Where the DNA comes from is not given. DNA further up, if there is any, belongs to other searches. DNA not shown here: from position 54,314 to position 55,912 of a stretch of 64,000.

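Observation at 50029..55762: Compact sigma-54 promoter, secreted GH8-like protein, Hanks kinase and FHA-domain enhancer-binding protein unit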

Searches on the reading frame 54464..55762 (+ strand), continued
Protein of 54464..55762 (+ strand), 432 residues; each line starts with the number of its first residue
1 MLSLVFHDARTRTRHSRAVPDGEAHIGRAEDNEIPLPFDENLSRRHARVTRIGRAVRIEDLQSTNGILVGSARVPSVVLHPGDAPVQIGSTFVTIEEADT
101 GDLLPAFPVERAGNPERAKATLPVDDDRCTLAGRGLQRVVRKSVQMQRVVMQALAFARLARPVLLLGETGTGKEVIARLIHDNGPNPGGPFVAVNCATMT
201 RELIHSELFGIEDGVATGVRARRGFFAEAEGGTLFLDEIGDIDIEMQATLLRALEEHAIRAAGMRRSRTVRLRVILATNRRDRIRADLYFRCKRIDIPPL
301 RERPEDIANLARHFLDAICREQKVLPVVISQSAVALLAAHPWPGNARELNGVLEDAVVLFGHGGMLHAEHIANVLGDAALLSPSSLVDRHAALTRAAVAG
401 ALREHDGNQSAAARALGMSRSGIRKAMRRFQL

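Call 35: find_homologous_proteins(query=window:54464-55759:+, max_evalue=1e-40)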
Query window:54464-55759:+ (432 aa): 5745 proteins with E <= 1e-40 among 8000 candidates; the best 120 are listed.
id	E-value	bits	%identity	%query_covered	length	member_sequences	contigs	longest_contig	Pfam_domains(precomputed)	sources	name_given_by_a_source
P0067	8.4e-278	939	100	100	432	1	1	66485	PF00158.33,PF00498.32,PF25601.2,PF02954.26,PF16697.11,PF00004.36,PF14532.13,PF07728.21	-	-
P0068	4.7e-201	687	76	100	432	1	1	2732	PF00158.33,PF00498.32,PF25601.2,PF02954.26,PF16697.11,PF00004.36,PF14532.13,PF07728.21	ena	-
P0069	2.2e-191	655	75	100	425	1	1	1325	PF00158.33,PF00498.32,PF25601.2,PF02954.26,PF16697.11,PF00004.36,PF14532.13,PF07728.21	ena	-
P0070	2.6e-187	641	72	100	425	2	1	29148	PF00158.33,PF00498.32,PF25601.2,PF02954.26,PF16697.11,PF00004.36,PF14532.13,PF07728.21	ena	-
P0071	2.1e-185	635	72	100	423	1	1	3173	PF00158.33,PF00498.32,PF25601.2,PF02954.26,PF16697.11,PF00004.36,PF14532.13,PF07728.21,PF01078.28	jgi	jgi:transcriptional regulator with PAS, ATPase and Fis domain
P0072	2.6e-183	628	71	100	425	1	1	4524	PF00158.33,PF00498.32,PF25601.2,PF02954.26,PF16697.11,PF00004.36,PF14532.13,PF07728.21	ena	-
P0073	1.3e-178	613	71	100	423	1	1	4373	PF00158.33,PF00498.32,PF25601.2,PF02954.26,PF16697.11,PF00004.36,PF14532.13,PF07728.21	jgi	jgi:transcriptional regulator with PAS, ATPase and Fis domain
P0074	3.1e-178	611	70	100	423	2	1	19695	PF00158.33,PF00498.32,PF25601.2,PF02954.26,PF16697.11,PF00004.36,PF14532.13,PF07728.21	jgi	jgi:transcriptional regulator with PAS, ATPase and Fis domain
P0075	1.8e-176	606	70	100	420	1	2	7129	PF00158.33,PF00498.32,PF25601.2,PF02954.26,PF16697.11,PF00004.36,PF14532.13,PF07728.21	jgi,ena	jgi:transcriptional regulator with PAS, ATPase and Fis domain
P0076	6.0e-176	604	69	100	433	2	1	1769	PF00158.33,PF00498.32,PF25601.2,PF02954.26,PF16697.11,PF00004.36,PF14532.13,PF07728.21,PF01078.28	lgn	-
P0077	1.5e-163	563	66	100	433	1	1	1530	PF00158.33,PF07724.21,PF00498.32,PF25601.2,PF16697.11,PF00004.36,PF14532.13,PF07728.21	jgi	jgi:transcriptional regulator with PAS, ATPase and Fis domain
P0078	2.0e-156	540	62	99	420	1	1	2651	PF00158.33,PF00498.32,PF25601.2,PF02954.26,PF16697.11,PF00004.36,PF14532.13,PF07728.21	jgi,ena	-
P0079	3.0e-155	536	64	100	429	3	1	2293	PF00158.33,PF00498.32,PF25601.2,PF02954.26,PF16697.11,PF14532.13,PF07728.21,PF01078.28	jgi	jgi:transcriptional regulator with PAS, ATPase and Fis domain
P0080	1.5e-150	520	64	96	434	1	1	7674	PF00158.33,PF00498.32,PF25601.2,PF02954.26,PF16697.11,PF00004.36,PF14532.13,PF07728.21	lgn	-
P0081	1.0e-146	508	69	83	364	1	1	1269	PF00158.33,PF25601.2,PF02954.26,PF00004.36,PF14532.13,PF07728.21,PF01078.28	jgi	jgi:transcriptional regulator with PAS, ATPase and Fis domain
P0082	8.5e-136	472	58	100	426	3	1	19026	PF00158.33,PF00498.32,PF25601.2,PF02954.26,PF16697.11,PF00004.36,PF14532.13,PF07728.21,PF01078.28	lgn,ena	-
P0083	4.7e-83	298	48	68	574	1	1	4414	PF00158.33,PF00498.32,PF25601.2,PF02954.26,PF16697.11,PF14532.13,PF07728.21,PF01078.28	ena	-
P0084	8.2e-62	228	40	95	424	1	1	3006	PF00158.33,PF00498.32,PF25601.2,PF02954.26,PF16697.11,PF14532.13,PF07728.21,PF01078.28,PF13191.13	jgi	jgi:DNA-binding NtrC family response regulator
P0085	3.1e-60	223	39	94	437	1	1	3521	PF00158.33,PF00498.32,PF25601.2,PF02954.26,PF16697.11,PF14532.13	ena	-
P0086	3.4e-59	219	45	67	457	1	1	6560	PF00158.33,PF25601.2,PF02954.26,PF18024.8,PF14532.13,PF07728.21,PF00072.31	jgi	jgi:two-component system, NtrC family, response regulator AtoC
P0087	4.3e-59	219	39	94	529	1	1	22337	PF00158.33,PF00498.32,PF25601.2,PF02954.26,PF16697.11,PF14532.13,PF07728.21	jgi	jgi:transcriptional regulator of acetoin/glycerol metabolism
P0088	4.9e-59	219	44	62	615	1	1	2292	PF00158.33,PF00498.32,PF25601.2,PF02954.26,PF16697.11,PF14532.13,PF07728.21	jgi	jgi:DNA-binding NtrC family response regulator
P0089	2.9e-58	216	44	73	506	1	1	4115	PF13185.13,PF00158.33,PF25601.2,PF01590.33,PF13492.13,PF00004.36,PF14532.13,PF07728.21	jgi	-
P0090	3.2e-58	216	36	95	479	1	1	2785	PF00158.33,PF00498.32,PF25601.2,PF02954.26,PF16697.11,PF14532.13,PF07728.21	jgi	-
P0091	4.3e-58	216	37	95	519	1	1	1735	PF00158.33,PF00498.32,PF25601.2,PF16697.11,PF14532.13,PF13556.13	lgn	-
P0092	3.1e-57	213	43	69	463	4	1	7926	PF00158.33,PF25601.2,PF02954.26,PF00004.36,PF14532.13,PF07728.21,PF00072.31,PF01078.28,PF13191.13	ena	-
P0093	3.5e-57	213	44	69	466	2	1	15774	PF00158.33,PF25601.2,PF02954.26,PF00004.36,PF14532.13,PF07728.21,PF00072.31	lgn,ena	-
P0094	4.3e-57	212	43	63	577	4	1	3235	PF00158.33,PF00498.32,PF25601.2,PF02954.26,PF16697.11,PF14532.13,PF07728.21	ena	-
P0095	4.6e-57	212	44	66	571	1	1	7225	PF00158.33,PF00498.32,PF25601.2,PF02954.26,PF16697.11,PF14532.13,PF07728.21,PF01078.28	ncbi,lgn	-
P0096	5.7e-57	212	45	62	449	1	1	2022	PF00158.33,PF25601.2,PF02954.26,PF14532.13,PF07728.21,PF00072.31,PF13556.13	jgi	jgi:DNA-binding NtrC family response regulator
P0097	1.1e-56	211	39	90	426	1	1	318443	PF00158.33,PF00498.32,PF25601.2,PF16697.11,PF14532.13,PF07728.21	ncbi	-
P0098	1.4e-56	211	42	66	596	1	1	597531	PF00158.33,PF00498.32,PF25601.2,PF02954.26,PF16697.11,PF14532.13,PF07728.21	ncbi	ncbi:MAG: sigma 54-interacting transcriptional regulator [Acidobacteriota bacterium]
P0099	1.4e-56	211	43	69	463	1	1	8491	PF00158.33,PF25601.2,PF02954.26,PF00004.36,PF14532.13,PF07728.21,PF00072.31,PF01078.28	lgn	-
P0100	1.8e-56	210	40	69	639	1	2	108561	PF13185.13,PF00158.33,PF00498.32,PF25601.2,PF01590.33,PF02954.26,PF18024.8,PF16697.11,PF14532.13,PF07728.21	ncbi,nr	ncbi:MAG: sigma 54-interacting transcriptional regulator [Myxococcota bacterium]|nr:sigma 54-interac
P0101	5.9e-56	209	36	95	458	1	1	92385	PF00158.33,PF00498.32,PF25601.2,PF02954.26,PF18024.8,PF16697.11,PF14532.13,PF07728.21,PF01078.28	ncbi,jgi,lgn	-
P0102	8.6e-56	208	43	69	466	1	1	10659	PF00158.33,PF25601.2,PF02954.26,PF14532.13,PF07728.21,PF00072.31,PF01078.28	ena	-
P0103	9.8e-56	208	43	67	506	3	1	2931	PF13185.13,PF00158.33,PF25601.2,PF01590.33,PF02954.26,PF13492.13,PF14532.13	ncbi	-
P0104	1.0e-55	208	43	74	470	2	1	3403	PF13426.14,PF13188.14,PF00158.33,PF25601.2,PF02954.26,PF18024.8,PF08448.17,PF00989.32,PF14532.13,PF07728.21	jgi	jgi:PAS domain S-box-containing protein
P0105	1.1e-55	208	39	93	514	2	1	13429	PF00158.33,PF07724.21,PF00498.32,PF25601.2,PF02954.26,PF16697.11,PF14532.13,PF07728.21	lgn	-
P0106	1.2e-55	208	41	73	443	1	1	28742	PF00158.33,PF25601.2,PF02954.26,PF14532.13,PF07728.21,PF00072.31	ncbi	-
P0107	1.2e-55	208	37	68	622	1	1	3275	PF13185.13,PF00158.33,PF00498.32,PF25601.2,PF01590.33,PF02954.26,PF16697.11,PF13492.13,PF14532.13,PF07728.21,PF01078.28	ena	-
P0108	1.3e-55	208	42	69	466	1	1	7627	PF00158.33,PF25601.2,PF02954.26,PF00004.36,PF14532.13,PF07728.21,PF00072.31,PF01078.28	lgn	-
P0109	1.5e-55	207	43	69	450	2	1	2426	PF00158.33,PF25601.2,PF02954.26,PF14532.13,PF00072.31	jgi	jgi:two-component system response regulator AtoC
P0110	1.5e-55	207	42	69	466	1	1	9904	PF00158.33,PF25601.2,PF02954.26,PF00004.36,PF14532.13,PF07728.21,PF00072.31,PF01078.28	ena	-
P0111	1.8e-55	207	46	62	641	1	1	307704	PF13185.13,PF00158.33,PF00498.32,PF25601.2,PF01590.33,PF02954.26,PF16697.11,PF13492.13,PF14532.13,PF07728.21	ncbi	ncbi:MAG: sigma 54-interacting transcriptional regulator [Planctomycetota bacterium]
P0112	1.8e-55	207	42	69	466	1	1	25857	PF00158.33,PF25601.2,PF02954.26,PF00004.36,PF14532.13,PF07728.21,PF00072.31,PF01078.28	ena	-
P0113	2.1e-55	207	37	96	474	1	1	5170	PF00158.33,PF00498.32,PF25601.2,PF16697.11,PF14532.13,PF07728.21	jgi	jgi:transcriptional regulator with GAF, ATPase, and Fis domain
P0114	2.2e-55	207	42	69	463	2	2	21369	PF00158.33,PF25601.2,PF02954.26,PF00004.36,PF14532.13,PF07728.21,PF00072.31,PF01078.28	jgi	jgi:DNA-binding NtrC family response regulator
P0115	2.3e-55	207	44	69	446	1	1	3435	PF00158.33,PF25601.2,PF02954.26,PF14532.13,PF07728.21,PF00072.31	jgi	jgi:two-component system nitrogen regulation response regulator NtrX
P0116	2.5e-55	207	38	89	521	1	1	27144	PF00158.33,PF00498.32,PF25601.2,PF02954.26,PF16697.11,PF14532.13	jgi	-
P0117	2.5e-55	207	37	95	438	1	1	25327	PF00158.33,PF00498.32,PF25601.2,PF18024.8,PF16697.11,PF14532.13,PF07728.21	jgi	jgi:DNA-binding NtrC family response regulator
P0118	2.5e-55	207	43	68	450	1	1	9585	PF00158.33,PF25601.2,PF02954.26,PF14532.13,PF00072.31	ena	-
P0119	2.6e-55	207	42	69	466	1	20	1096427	PF00158.33,PF25601.2,PF02954.26,PF00004.36,PF14532.13,PF07728.21,PF00072.31,PF01078.28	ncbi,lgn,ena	ncbi:MAG: sigma-54-dependent transcriptional regulator [Akkermansiaceae bacterium]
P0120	2.7e-55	207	42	69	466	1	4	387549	PF00158.33,PF25601.2,PF02954.26,PF00004.36,PF14532.13,PF07728.21,PF00072.31,PF01078.28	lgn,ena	-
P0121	2.9e-55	206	42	69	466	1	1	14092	PF00158.33,PF25601.2,PF02954.26,PF00004.36,PF14532.13,PF07728.21,PF00072.31,PF01078.28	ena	-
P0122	3.0e-55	206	41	66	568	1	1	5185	PF00158.33,PF00498.32,PF25601.2,PF02954.26,PF16697.11,PF14532.13,PF07728.21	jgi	jgi:two-component system, NtrC family, response regulator AtoC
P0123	3.4e-55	206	38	95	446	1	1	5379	PF00158.33,PF00498.32,PF25601.2,PF02954.26,PF16697.11,PF14532.13,PF07728.21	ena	-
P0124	3.5e-55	206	46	62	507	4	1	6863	PF13185.13,PF00158.33,PF25601.2,PF01590.33,PF02954.26,PF13492.13,PF14532.13,PF07728.21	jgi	jgi:Nif-specific regulatory protein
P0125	3.5e-55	206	41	71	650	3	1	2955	PF13185.13,PF00158.33,PF25601.2,PF01590.33,PF02954.26,PF13492.13,PF14532.13,PF07728.21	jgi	jgi:Nif-specific regulatory protein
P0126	3.7e-55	206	42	69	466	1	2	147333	PF00158.33,PF25601.2,PF02954.26,PF00004.36,PF14532.13,PF07728.21,PF00072.31,PF01078.28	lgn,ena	-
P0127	4.2e-55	206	44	63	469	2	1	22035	PF00158.33,PF25601.2,PF02954.26,PF14532.13,PF00072.31,PF13556.13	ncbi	-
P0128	4.2e-55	206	43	70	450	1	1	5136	PF00158.33,PF25601.2,PF02954.26,PF14532.13,PF07728.21,PF00072.31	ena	-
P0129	4.5e-55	206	42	69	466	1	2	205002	PF00158.33,PF25601.2,PF02954.26,PF00004.36,PF14532.13,PF07728.21,PF00072.31,PF01078.28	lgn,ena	-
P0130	5.5e-55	206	36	94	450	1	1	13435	PF00158.33,PF07724.21,PF00498.32,PF25601.2,PF02954.26,PF16697.11,PF00004.36,PF14532.13,PF07728.21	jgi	jgi:transcriptional regulator with PAS, ATPase and Fis domain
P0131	5.6e-55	205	40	73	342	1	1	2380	PF00158.33,PF25601.2,PF02954.26,PF14532.13,PF07728.21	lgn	-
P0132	6.9e-55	205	43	67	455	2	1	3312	PF00158.33,PF25601.2,PF02954.26,PF14532.13,PF07728.21,PF00072.31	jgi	jgi:DNA-binding NtrC family response regulator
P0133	7.3e-55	205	43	66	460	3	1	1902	PF00158.33,PF25601.2,PF02954.26,PF14532.13,PF07728.21,PF13191.13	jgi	jgi:transcriptional regulator with PAS, ATPase and Fis domain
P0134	7.3e-55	205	40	75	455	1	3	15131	PF00158.33,PF28508.1,PF25601.2,PF02954.26,PF00493.30,PF14532.13,PF07728.21,PF00072.31,PF01078.28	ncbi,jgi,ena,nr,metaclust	ncbi:MAG: hypothetical protein A3G40_12645 [Deltaproteobacteria bacterium RIFCSPLOWO2_12_FULL_57_22]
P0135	7.5e-55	205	40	75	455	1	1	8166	PF00158.33,PF25601.2,PF02954.26,PF00493.30,PF14532.13,PF07728.21,PF00072.31,PF01078.28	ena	-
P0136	8.7e-55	205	41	62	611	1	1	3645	PF00158.33,PF00498.32,PF25601.2,PF02954.26,PF16697.11,PF14532.13,PF07728.21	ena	-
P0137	9.2e-55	205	41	72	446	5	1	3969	PF00158.33,PF25601.2,PF02954.26,PF14532.13,PF07728.21,PF00072.31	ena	-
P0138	9.7e-55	205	44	69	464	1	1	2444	PF00158.33,PF07724.21,PF25601.2,PF02954.26,PF00004.36,PF14532.13,PF07728.21,PF00072.31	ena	-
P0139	1.0e-54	205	40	75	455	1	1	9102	PF00158.33,PF28508.1,PF25601.2,PF02954.26,PF00493.30,PF14532.13,PF07728.21,PF00072.31,PF01078.28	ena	-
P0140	1.0e-54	205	42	69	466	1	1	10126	PF00158.33,PF25601.2,PF02954.26,PF00004.36,PF14532.13,PF07728.21,PF00072.31,PF01078.28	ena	-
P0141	1.1e-54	205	43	66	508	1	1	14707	PF00158.33,PF00498.32,PF25601.2,PF02954.26,PF16697.11,PF14532.13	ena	-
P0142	1.1e-54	205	42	68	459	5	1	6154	PF00158.33,PF25601.2,PF02954.26,PF00004.36,PF14532.13,PF07728.21,PF00072.31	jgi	jgi:two-component system response regulator AtoC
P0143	1.2e-54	204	43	68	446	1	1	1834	PF00158.33,PF25601.2,PF02954.26,PF14532.13,PF07728.21,PF00072.31,PF01078.28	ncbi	-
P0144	1.2e-54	204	46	61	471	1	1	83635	PF00158.33,PF25601.2,PF02954.26,PF14532.13,PF07728.21,PF00072.31,PF13556.13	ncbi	-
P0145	1.2e-54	204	41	68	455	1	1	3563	PF00158.33,PF28508.1,PF25601.2,PF02954.26,PF00493.30,PF14532.13,PF07728.21,PF00072.31,PF01078.28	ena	-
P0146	1.3e-54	204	40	67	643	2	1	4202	PF13185.13,PF00158.33,PF00498.32,PF25601.2,PF01590.33,PF02954.26,PF16697.11,PF13492.13,PF14532.13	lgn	-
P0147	1.4e-54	204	43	68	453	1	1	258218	PF00158.33,PF25601.2,PF02954.26,PF00004.36,PF14532.13,PF07728.21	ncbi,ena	-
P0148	1.6e-54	204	40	63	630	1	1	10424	PF13185.13,PF00158.33,PF00498.32,PF25601.2,PF01590.33,PF02954.26,PF16697.11,PF14532.13,PF07728.21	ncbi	-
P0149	1.6e-54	204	42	68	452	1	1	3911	PF00158.33,PF25601.2,PF02954.26,PF14532.13,PF07728.21,PF00072.31,PF01078.28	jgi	jgi:two-component system nitrogen regulation response regulator NtrX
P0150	1.9e-54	204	38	68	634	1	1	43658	PF13185.13,PF00158.33,PF00498.32,PF25601.2,PF01590.33,PF02954.26,PF16697.11,PF13492.13,PF14532.13,PF07728.21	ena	-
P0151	1.9e-54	204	43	72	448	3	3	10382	PF00158.33,PF25601.2,PF02954.26,PF14532.13,PF07728.21,PF00072.31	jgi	jgi:two-component system nitrogen regulation response regulator NtrX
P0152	1.9e-54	204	41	73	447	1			PF00158.33,PF25601.2,PF02954.26,PF14532.13,PF07728.21,PF00072.31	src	-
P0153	2.0e-54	204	41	71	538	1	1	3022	PF00158.33,PF06505.17,PF02830.24,PF25601.2,PF02954.26,PF00004.36,PF14532.13,PF07728.21,PF01078.28,PF13191.13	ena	-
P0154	2.2e-54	204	45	67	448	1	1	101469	PF00158.33,PF25601.2,PF02954.26,PF14532.13,PF07728.21,PF00072.31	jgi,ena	-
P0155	2.2e-54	203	45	67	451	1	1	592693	PF00158.33,PF25601.2,PF02954.26,PF14532.13,PF07728.21,PF00072.31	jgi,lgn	-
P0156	2.3e-54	203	42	69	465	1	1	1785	PF00158.33,PF25601.2,PF02954.26,PF00004.36,PF14532.13,PF07728.21,PF00072.31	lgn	-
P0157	2.3e-54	203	40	75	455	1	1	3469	PF00158.33,PF28508.1,PF25601.2,PF02954.26,PF00493.30,PF14532.13,PF07728.21,PF00072.31,PF01078.28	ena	-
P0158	2.6e-54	203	40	75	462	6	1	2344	PF00158.33,PF25601.2,PF02954.26,PF14532.13,PF07728.21,PF00072.31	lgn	-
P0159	2.9e-54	203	43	69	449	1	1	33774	PF00158.33,PF25601.2,PF02954.26,PF00004.36,PF14532.13,PF07728.21,PF00072.31,PF01078.28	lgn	-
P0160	3.3e-54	203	44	68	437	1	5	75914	PF00158.33,PF07724.21,PF25601.2,PF02954.26,PF14532.13,PF07728.21,PF00072.31,PF01078.28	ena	-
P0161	3.5e-54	203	45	63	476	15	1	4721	PF00158.33,PF25601.2,PF02954.26,PF13518.13,PF00004.36,PF14532.13,PF07728.21,PF00072.31,PF13556.13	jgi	-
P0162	3.6e-54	203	40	75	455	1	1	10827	PF00158.33,PF28508.1,PF25601.2,PF02954.26,PF00493.30,PF14532.13,PF07728.21,PF00072.31,PF01078.28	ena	-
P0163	4.2e-54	203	44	63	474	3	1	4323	PF00158.33,PF25601.2,PF02954.26,PF00004.36,PF14532.13,PF07728.21,PF00072.31,PF13556.13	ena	-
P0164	4.4e-54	203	43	66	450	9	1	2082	PF00158.33,PF25601.2,PF02954.26,PF14532.13,PF07728.21,PF01078.28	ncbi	-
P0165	4.5e-54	202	37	94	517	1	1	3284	PF00158.33,PF00498.32,PF25601.2,PF02954.26,PF16697.11,PF14532.13,PF07728.21,PF13556.13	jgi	jgi:transcriptional regulator with AAA-type ATPase domain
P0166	5.3e-54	202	43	62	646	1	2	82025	PF13185.13,PF00158.33,PF25601.2,PF01590.33,PF02954.26,PF13492.13,PF14532.13,PF07728.21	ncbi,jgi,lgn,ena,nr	ncbi:MAG TPA: sigma-54-dependent Fis family transcriptional regulator [Planctomicrobium sp.]|nr:sigm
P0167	5.4e-54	202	33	95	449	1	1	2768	PF00158.33,PF00498.32,PF25601.2,PF02954.26,PF16697.11,PF14532.13,PF07728.21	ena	-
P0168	5.9e-54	202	44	62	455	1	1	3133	PF00158.33,PF25601.2,PF02954.26,PF14532.13,PF07728.21,PF00072.31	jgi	jgi:DNA-binding NtrC family response regulator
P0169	7.1e-54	202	41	68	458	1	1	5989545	PF00158.33,PF25601.2,PF02954.26,PF14532.13,PF07728.21,PF00072.31,PF01078.28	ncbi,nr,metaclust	ncbi:Fis family transcriptional regulator [Acidobacteria bacterium Mor1]|nr:Fis family transcription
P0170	7.5e-54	202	42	68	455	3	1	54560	PF00158.33,PF25601.2,PF02954.26,PF00493.30,PF23198.2,PF14532.13,PF07728.21,PF00072.31,PF01078.28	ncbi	-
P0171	7.5e-54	202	44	63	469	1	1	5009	PF00158.33,PF25601.2,PF02954.26,PF14532.13,PF07728.21,PF00072.31,PF13556.13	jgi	jgi:DNA-binding NtrC family response regulator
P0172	7.7e-54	202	37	94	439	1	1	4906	PF00158.33,PF00498.32,PF25601.2,PF16697.11,PF14532.13,PF07728.21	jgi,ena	-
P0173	8.0e-54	202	39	94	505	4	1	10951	PF00158.33,PF00498.32,PF25601.2,PF16697.11,PF14532.13,PF07728.21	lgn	-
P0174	8.0e-54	202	43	62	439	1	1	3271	PF00158.33,PF25601.2,PF14532.13,PF07728.21,PF00072.31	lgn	-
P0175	8.2e-54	202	41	66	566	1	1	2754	PF00158.33,PF00498.32,PF25601.2,PF02954.26,PF16697.11,PF14532.13,PF07728.21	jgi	jgi:two-component system response regulator AtoC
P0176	8.6e-54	202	46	61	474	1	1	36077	PF00158.33,PF25601.2,PF02954.26,PF14532.13,PF07728.21,PF00072.31,PF13556.13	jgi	jgi:two-component system, NtrC family, response regulator AtoC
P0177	9.7e-54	201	35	95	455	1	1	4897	PF00158.33,PF00498.32,PF25601.2,PF02954.26,PF16697.11,PF14532.13,PF07728.21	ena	-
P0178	1.0e-53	201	41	80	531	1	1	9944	PF00158.33,PF07724.21,PF00498.32,PF25601.2,PF02954.26,PF16697.11,PF00004.36,PF14532.13,PF07728.21,PF01078.28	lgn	-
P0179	1.1e-53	201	44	63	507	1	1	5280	PF13185.13,PF00158.33,PF25601.2,PF01590.33,PF02954.26,PF13492.13,PF00004.36,PF14532.13,PF07728.21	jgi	jgi:Nif-specific regulatory protein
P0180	1.2e-53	201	46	68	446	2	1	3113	PF00158.33,PF25601.2,PF02954.26,PF14532.13,PF07728.21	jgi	-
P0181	1.2e-53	201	41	68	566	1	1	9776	PF00158.33,PF00498.32,PF25601.2,PF02954.26,PF16697.11,PF14532.13,PF07728.21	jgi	jgi:DNA-binding NtrC family response regulator/pSer/pThr/pTyr-binding forkhead associated (FHA) prot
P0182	1.3e-53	201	42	63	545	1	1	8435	PF00158.33,PF00498.32,PF25601.2,PF02954.26,PF16697.11,PF14532.13,PF07728.21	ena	-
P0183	1.4e-53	201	38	83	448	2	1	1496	PF00158.33,PF25601.2,PF02954.26,PF14532.13,PF07728.21,PF00072.31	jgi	-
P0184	1.4e-53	201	46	68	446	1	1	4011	PF00158.33,PF25601.2,PF02954.26,PF18024.8,PF14532.13,PF00072.31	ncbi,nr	ncbi:MAG TPA: sigma-54 dependent transcriptional regulator [Gemmatimonadales bacterium]|nr:sigma-54 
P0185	1.5e-53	201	45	64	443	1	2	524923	PF00158.33,PF25601.2,PF02954.26,PF18024.8,PF00004.36,PF14532.13,PF07728.21,PF00072.31,PF01078.28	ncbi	-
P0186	1.5e-53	201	45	63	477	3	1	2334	PF00158.33,PF25601.2,PF02954.26,PF14532.13,PF07728.21,PF00072.31,PF13556.13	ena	-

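Call 66: find_encoding_contigs(protein=P0098, flank=6000, max_places=1)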
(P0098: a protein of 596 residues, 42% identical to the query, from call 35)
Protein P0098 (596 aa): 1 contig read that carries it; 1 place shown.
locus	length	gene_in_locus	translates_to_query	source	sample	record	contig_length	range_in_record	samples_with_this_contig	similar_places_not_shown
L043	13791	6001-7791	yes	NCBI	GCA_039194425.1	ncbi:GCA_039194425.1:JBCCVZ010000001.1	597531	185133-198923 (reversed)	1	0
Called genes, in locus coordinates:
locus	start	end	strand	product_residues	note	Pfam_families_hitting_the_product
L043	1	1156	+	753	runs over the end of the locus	-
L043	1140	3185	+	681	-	PF03781:FGE-sulfatase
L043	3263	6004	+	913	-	PF00069:Pkinase, PF07714:PK_Tyr_Ser-Thr, PF24885:TPR_NPHP3, PF13424:TPR_12, PF13374:TPR_10 (weak), PF13424:TPR_12 (weak), PF13374:TPR_10 (weak), PF13424:TPR_12, +1 more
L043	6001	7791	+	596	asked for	PF16697:Yop-YscD_cpl, PF00498:FHA, PF00158:Sigma54_activat, PF14532:Sigma54_activ_2, PF07728:AAA_5 (weak), PF25601:AAA_lid_14, PF02954:HTH_8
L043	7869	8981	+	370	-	PF06580:His_kinase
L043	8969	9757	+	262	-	PF00072:Response_reg, PF04397:LytTR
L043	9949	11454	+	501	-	PF01839:FG-GAP (weak), PF13517:FG-GAP_3 (weak)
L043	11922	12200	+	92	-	-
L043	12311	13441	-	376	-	-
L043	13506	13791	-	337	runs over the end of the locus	PF02668:TauD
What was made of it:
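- An unrelated kinase-TPR/FHA-EBP pair is in L043 (call 66).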
